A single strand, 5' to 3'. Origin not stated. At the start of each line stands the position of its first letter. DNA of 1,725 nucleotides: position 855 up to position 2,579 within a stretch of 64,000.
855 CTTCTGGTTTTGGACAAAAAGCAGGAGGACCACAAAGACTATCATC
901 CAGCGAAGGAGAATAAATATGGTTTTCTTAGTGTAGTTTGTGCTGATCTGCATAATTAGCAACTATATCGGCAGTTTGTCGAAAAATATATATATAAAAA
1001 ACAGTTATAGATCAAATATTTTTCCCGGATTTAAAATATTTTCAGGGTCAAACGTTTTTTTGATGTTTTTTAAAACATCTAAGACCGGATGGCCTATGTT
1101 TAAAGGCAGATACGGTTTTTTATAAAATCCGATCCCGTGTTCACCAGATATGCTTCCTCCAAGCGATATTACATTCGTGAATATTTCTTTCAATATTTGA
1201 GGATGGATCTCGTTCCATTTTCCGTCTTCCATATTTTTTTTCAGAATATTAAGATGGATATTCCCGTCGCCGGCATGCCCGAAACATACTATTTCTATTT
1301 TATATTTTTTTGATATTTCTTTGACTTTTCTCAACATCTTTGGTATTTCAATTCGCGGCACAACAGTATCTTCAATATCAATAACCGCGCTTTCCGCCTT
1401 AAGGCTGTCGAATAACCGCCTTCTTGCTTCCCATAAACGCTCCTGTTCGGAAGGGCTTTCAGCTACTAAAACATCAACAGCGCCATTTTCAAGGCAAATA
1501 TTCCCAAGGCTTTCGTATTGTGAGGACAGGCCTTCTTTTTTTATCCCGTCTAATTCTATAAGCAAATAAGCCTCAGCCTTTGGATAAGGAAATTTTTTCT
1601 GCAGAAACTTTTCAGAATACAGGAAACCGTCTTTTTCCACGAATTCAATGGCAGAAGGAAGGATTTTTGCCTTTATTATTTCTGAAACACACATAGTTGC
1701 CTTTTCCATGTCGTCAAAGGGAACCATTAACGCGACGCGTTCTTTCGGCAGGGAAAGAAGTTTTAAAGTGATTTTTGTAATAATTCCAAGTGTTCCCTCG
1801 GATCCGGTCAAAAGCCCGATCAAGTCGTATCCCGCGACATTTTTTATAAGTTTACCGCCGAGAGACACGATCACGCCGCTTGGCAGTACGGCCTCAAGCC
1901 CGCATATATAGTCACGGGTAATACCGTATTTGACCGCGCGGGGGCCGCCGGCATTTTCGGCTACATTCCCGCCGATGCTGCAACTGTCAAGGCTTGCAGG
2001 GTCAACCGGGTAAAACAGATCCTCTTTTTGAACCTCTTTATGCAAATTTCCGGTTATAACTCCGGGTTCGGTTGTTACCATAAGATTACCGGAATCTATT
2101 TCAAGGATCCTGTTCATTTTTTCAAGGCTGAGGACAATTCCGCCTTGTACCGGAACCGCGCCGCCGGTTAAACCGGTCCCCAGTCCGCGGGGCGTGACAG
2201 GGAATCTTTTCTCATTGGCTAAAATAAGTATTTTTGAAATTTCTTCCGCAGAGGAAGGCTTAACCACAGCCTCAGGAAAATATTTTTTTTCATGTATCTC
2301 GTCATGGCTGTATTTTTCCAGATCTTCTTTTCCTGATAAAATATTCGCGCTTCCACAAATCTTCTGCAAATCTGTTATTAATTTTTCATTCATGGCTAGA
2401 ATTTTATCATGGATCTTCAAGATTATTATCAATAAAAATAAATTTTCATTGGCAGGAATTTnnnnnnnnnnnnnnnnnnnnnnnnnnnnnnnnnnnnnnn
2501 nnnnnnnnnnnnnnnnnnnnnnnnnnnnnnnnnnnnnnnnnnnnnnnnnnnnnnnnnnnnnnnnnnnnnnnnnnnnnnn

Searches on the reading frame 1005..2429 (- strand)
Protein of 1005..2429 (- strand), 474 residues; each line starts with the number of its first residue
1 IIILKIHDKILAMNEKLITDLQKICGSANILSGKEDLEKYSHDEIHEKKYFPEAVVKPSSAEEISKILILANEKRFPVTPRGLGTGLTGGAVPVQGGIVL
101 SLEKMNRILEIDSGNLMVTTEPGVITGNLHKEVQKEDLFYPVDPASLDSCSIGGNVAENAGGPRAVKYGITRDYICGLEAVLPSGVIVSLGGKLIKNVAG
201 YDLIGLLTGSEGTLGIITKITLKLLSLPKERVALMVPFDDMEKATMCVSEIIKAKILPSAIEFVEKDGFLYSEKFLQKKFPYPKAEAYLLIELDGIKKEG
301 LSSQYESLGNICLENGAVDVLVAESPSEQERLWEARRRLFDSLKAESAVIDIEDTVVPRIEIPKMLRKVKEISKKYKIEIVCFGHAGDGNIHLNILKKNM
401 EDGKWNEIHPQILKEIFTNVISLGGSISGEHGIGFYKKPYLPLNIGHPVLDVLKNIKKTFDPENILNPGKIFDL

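Call 72: search_protein_families(library=pfam, alignment_id=A5, max_evalue=1e-8)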
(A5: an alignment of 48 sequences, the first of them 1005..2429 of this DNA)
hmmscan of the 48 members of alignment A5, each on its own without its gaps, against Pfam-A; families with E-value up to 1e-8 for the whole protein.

A. member 1, window:1005-2429:- (474 aa): 2 families
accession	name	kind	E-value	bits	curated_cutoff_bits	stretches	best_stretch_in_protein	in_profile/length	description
PF02913.24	FAD-oxidase_C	-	6e-68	229.6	21.2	1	227-471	1-248/248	FAD linked oxidases, C-terminal domain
PF01565.28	FAD_binding_4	-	1.6e-42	144.9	26.4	1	52-190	1-138/139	FAD binding domain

B. families by the number of members that match (of 48 scanned): 74 families (the first 25 are shown)
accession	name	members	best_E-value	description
PF04055.27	Radical_SAM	5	2.8e-30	Radical SAM superfamily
PF02310.24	B12-binding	3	1.2e-25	B12 binding domain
PF01564.23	Spermine_synth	2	7e-60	Spermine/spermidine synthase domain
PF16363.11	GDP_Man_Dehyd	2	5.3e-57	GDP-mannose 4,6 dehydratase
PF01370.27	Epimerase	2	6.3e-51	NAD dependent epimerase/dehydratase family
PF00990.26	GGDEF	2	4.8e-48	Diguanylate cyclase, GGDEF domain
PF13646.12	HEAT_2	2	8.5e-38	HEAT repeats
PF00535.33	Glycos_transf_2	2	7.6e-36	Glycosyl transferase family 2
PF03130.22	HEAT_PBS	2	2.1e-24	PBS lyase HEAT-like repeat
PF17284.7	Spermine_synt_N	2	9.7e-15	Spermidine synthase tetramerisation domain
PF02985.28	HEAT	2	6e-14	HEAT repeat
PF01139.22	RtcB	1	8.1e-180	tRNA-splicing ligase RtcB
PF00749.27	tRNA-synt_1c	1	4.8e-106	tRNA synthetases class I (E and Q), catalytic domain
PF01041.23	DegT_DnrJ_EryC1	1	6e-97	DegT/DnrJ/EryC1/StrS aminotransferase family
PF02401.23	LYTB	1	3.2e-89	LytB protein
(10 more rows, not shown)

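Call 73: search_protein_families(library=padloc, alignment_id=A5, max_evalue=1e-12)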
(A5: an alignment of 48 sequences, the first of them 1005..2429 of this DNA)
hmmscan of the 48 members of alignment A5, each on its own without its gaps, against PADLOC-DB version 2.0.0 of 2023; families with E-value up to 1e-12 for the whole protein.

A. member 1, window:1005-2429:- (474 aa): 0 families

B. families by the number of members that match (of 48 scanned): 5 families
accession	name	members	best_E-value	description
PDLC04134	mad2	2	8.2e-23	mads_2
PDLC04689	PDC-M51A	2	3.4e-20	-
PDLC02903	pVip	2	8e-20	Viperins not associated with kinases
PDLC02919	HEAT-ARM_XIII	2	2.7e-16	-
PDLC02904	pVip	1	4.4e-19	Viperins associated with kinases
